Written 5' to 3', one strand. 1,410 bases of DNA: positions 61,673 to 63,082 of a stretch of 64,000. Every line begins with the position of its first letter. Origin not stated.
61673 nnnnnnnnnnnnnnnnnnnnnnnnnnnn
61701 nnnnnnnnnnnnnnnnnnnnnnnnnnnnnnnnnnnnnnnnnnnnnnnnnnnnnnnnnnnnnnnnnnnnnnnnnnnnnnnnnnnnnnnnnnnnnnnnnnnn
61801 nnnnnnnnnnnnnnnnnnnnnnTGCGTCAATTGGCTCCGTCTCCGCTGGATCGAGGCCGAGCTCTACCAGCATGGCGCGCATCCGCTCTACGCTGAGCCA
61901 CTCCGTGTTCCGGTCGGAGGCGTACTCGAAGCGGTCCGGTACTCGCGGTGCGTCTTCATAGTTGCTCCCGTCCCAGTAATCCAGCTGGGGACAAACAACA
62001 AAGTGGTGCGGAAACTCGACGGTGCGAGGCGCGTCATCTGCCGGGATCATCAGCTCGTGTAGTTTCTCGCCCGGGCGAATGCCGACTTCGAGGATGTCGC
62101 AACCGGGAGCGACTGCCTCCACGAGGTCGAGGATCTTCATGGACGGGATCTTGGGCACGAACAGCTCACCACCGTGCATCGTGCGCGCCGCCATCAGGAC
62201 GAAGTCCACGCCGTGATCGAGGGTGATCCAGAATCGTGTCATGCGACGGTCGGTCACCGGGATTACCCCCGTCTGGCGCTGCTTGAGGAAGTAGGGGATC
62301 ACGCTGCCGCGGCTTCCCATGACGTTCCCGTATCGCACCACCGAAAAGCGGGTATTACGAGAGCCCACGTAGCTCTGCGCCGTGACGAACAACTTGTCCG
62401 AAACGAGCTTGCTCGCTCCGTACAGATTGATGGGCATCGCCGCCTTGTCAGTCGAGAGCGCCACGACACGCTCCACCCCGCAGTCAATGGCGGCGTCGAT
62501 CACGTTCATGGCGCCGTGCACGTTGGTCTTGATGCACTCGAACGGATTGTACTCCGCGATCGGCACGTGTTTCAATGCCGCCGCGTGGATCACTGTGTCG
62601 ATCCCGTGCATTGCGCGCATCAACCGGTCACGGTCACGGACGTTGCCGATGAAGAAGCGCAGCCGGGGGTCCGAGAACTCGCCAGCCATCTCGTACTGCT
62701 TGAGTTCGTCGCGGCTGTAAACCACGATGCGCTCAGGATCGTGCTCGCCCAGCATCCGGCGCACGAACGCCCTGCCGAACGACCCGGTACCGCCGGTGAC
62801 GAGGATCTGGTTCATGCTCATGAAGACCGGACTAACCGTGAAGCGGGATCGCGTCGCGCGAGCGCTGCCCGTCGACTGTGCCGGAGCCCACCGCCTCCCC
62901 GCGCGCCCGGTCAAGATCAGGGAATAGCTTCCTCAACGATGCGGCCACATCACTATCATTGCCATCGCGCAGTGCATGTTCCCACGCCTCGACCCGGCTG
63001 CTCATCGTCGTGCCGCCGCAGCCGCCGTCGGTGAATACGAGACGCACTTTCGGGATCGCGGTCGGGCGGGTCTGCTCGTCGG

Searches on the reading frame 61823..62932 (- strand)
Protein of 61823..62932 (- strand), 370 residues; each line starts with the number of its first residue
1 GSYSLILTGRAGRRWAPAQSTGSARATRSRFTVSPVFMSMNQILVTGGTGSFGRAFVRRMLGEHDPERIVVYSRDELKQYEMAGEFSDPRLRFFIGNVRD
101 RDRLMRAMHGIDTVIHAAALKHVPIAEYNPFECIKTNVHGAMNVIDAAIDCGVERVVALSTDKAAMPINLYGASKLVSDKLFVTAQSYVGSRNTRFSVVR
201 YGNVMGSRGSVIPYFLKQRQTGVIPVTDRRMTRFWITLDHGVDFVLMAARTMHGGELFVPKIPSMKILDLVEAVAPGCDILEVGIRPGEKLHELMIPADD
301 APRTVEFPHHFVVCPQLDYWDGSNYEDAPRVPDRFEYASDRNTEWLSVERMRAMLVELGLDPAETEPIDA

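Call 11: search_protein_families(library=pfam, proteins=[window:61823-62932:-], max_evalue=0.01)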
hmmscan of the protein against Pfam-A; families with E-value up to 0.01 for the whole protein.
window:61823-62932:- (370 aa): 11 families
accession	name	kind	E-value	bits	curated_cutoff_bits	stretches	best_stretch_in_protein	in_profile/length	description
PF02719.21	Polysacc_synt_2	-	3.3e-99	332.2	20.2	1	43-313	1-291/293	Polysaccharide biosynthesis protein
PF01370.27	Epimerase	-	4.5e-27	95.4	20.9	1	43-251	1-227/240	NAD dependent epimerase/dehydratase family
PF01073.25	3Beta_HSD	-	3e-16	59.7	22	1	44-167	1-122/280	3-beta hydroxysteroid dehydrogenase/isomerase family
PF16363.11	GDP_Man_Dehyd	-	4.5e-15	56.4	27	1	44-163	1-131/332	GDP-mannose 4,6 dehydratase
PF13460.12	NAD_binding_10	-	4.5e-10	40.1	27.2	1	47-165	1-102/184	NAD(P)H-binding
PF04321.23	RmlD_sub_bind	-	4.2e-09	36.3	27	1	42-209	2-156/287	RmlD substrate binding domain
PF07993.18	NAD_binding_4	-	4.4e-08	33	20.1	1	45-164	1-138/258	Male sterility protein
PF00106.31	adh_short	-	3.5e-07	30.3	26.6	1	43-204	3-182/195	short chain dehydrogenase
PF05368.20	NmrA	-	6.2e-07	29.7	27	1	41-157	3-103/298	NmrA-like family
PF08659.16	KR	-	8.6e-05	23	22.6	1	43-160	3-135/180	KR domain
PF03435.24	Sacchrp_dh_NADP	-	0.00074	20.3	25.1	1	43-119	1-77/129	Saccharopine dehydrogenase NADP binding domain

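Call 43: search_protein_families(library=ncbifam, proteins=[window:61823-62932:-], max_evalue=0.00001)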
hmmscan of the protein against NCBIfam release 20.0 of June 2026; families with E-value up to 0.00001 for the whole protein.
window:61823-62932:- (370 aa): 19 families
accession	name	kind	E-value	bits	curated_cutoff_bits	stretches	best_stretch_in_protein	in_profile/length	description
TIGR03589.1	PseB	equivalog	1.3e-153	510.7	407.75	1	39-354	3-323/324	UDP-N-acetylglucosamine 4,6-dehydratase (inverting)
TIGR04130.1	FnlA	equivalog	1.3e-70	238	730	1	42-359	6-329/337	UDP-N-acetylglucosamine 4,6-dehydratase/5-epimerase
TIGR04180.1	EDH_00030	hypoth_equivalog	2.8e-19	69.3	475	1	43-220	1-194/297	NAD-dependent 4,6-dehydratase LegB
TIGR01181.1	dTDP_gluc_dehyt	equivalog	4.9e-15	55.4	365.1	1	42-164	1-128/321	dTDP-glucose 4,6-dehydratase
TIGR01179.1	galE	equivalog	6e-15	54.9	262.3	1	42-208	1-180/332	UDP-glucose 4-epimerase GalE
TIGR03466.1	HpnA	hypoth_equivalog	8.7e-14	51.1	367.65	1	42-166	2-117/327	hopanoid-associated sugar epimerase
NF041293.1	G6PDh_Azf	equivalog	2.4e-12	46.8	400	1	42-164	4-118/252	NAD-dependent glucose-6-phosphate dehydrogenase Azf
NF042422.1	oxyalk_red_OleD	equivalog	2.1e-11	43.8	580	1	42-162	2-111/329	2-alkyl-3-oxoalkanoate reductase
TIGR02197.1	heptose_epim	equivalog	2.6e-10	40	274.6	1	43-208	1-174/316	ADP-glyceromanno-heptose 6-epimerase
NF052578.1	StrlDmthSdmBMthl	equivalog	1.7e-09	37.9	600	1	43-175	3-126/328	sterol demethylase protein SdmB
NF042423.1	oxyalk_red_Shew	equivalog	5.2e-09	35.6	580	1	39-162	7-119/331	2-alkyl-3-oxoalkanoate reductase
NF007956.0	PRK10675.1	subfamily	8.3e-09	35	394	1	42-160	2-123/338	UDP-glucose 4-epimerase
TIGR01214.1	rmlD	equivalog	9.2e-09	34.8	224.05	1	42-178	1-131/285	dTDP-4-dehydrorhamnose reductase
TIGR02622.1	CDP_4_6_dhtase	equivalog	6.4e-08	32.1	278.45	1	40-164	4-132/352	CDP-glucose 4,6-dehydratase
NF007582.0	PRK10217.1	equivalog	1.1e-06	28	698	1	40-149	1-113/355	dTDP-glucose 4,6-dehydratase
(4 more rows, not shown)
